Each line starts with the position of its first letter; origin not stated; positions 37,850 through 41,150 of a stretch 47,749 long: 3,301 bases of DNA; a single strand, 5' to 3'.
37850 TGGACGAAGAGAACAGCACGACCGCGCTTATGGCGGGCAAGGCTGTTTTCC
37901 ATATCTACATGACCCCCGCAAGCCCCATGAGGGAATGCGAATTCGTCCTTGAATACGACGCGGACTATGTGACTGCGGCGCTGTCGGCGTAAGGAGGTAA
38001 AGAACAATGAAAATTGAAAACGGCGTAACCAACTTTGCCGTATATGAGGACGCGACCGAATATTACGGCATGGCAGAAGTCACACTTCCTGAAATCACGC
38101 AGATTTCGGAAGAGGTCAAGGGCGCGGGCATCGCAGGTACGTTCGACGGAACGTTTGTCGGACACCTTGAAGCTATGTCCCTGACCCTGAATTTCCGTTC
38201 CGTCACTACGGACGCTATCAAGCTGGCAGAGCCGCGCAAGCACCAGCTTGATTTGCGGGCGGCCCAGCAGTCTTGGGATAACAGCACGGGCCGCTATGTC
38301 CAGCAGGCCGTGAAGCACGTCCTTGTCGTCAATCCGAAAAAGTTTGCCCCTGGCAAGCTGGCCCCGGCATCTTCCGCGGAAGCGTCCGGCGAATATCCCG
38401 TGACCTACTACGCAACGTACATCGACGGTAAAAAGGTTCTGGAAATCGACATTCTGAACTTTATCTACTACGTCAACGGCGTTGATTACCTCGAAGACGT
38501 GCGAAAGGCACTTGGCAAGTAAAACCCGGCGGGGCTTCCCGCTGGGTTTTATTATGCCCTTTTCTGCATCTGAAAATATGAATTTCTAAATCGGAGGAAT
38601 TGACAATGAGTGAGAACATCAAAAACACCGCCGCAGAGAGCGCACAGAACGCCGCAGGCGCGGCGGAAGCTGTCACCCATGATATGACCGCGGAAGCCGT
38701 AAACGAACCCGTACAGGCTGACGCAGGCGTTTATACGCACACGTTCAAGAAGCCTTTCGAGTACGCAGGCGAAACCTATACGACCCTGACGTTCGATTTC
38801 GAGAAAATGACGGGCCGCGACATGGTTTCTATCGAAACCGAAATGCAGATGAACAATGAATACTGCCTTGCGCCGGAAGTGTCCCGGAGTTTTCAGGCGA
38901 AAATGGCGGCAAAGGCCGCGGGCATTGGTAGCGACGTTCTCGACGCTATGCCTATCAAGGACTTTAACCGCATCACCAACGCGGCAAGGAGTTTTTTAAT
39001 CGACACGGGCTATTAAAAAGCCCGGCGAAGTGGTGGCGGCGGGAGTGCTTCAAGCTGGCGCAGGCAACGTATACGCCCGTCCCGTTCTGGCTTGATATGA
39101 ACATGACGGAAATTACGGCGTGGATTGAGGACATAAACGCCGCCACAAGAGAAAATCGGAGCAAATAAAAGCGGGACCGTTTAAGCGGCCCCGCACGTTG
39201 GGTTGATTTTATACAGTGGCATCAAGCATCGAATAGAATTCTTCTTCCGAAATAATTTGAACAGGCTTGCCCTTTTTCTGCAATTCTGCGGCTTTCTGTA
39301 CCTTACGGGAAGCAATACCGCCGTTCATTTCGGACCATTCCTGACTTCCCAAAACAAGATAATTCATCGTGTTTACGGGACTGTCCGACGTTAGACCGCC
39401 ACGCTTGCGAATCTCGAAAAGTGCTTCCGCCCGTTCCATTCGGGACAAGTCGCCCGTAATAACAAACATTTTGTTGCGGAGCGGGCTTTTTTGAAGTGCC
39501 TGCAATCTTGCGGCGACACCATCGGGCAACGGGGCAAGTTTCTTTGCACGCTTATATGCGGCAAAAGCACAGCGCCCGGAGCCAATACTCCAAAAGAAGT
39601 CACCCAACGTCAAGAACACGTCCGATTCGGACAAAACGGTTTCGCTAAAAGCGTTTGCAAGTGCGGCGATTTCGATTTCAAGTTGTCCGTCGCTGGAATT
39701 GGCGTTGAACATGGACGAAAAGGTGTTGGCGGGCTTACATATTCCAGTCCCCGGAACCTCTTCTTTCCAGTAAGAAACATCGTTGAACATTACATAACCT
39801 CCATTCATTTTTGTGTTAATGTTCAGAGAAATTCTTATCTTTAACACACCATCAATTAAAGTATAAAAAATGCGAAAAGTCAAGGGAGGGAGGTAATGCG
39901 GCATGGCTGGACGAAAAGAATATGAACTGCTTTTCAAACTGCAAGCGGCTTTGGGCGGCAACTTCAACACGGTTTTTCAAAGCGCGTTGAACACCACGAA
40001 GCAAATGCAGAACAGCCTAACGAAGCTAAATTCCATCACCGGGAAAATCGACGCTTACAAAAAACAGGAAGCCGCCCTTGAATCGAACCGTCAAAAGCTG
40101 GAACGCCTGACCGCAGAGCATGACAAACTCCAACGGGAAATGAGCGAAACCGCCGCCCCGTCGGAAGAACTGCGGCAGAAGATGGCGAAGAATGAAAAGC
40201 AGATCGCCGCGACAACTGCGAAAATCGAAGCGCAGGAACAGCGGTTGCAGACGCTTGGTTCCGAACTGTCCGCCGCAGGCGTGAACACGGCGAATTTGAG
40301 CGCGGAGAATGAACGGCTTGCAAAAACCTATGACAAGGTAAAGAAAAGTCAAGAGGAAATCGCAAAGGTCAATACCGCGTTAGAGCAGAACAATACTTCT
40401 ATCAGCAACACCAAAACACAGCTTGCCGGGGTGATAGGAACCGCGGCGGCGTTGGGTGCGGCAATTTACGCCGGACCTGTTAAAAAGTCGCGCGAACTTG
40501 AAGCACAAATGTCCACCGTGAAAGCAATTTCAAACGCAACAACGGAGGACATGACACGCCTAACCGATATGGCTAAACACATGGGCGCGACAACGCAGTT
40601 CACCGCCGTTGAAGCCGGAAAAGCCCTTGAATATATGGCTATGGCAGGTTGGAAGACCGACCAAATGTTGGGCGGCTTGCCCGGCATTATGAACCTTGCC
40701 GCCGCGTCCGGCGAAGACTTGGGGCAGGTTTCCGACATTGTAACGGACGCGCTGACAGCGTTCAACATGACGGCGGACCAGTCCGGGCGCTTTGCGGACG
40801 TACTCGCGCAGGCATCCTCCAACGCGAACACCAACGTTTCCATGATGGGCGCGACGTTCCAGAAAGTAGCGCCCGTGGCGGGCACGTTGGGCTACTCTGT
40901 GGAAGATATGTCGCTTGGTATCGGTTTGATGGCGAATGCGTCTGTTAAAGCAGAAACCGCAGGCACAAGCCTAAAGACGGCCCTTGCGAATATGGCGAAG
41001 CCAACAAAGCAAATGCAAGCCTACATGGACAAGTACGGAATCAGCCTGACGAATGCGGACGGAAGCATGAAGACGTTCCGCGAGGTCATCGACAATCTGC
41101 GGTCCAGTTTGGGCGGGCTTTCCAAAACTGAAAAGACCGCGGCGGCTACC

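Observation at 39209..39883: Reverse-strand BRCT-domain gene wedged between the tail chaperone and the tape measure gene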

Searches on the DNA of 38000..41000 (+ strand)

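Call 7: search_dna_similar(query=window:38000-41000:+, collection=phages, mode=near)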
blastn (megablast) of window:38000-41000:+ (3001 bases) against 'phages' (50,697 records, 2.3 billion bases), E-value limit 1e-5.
No match.

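Call 91: search_rna_families(source=window, start=38900, end=40100, threshold=evalue, max_evalue=1)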
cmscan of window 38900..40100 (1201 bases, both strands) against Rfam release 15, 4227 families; matches with E-value up to 1: 1.
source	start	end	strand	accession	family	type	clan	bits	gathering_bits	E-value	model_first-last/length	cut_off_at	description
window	39157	39252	-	RF00558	L20_leader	Cis-reg; leader;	-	25.9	58.7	0.014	1-127/127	no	Ribosomal protein L20 leader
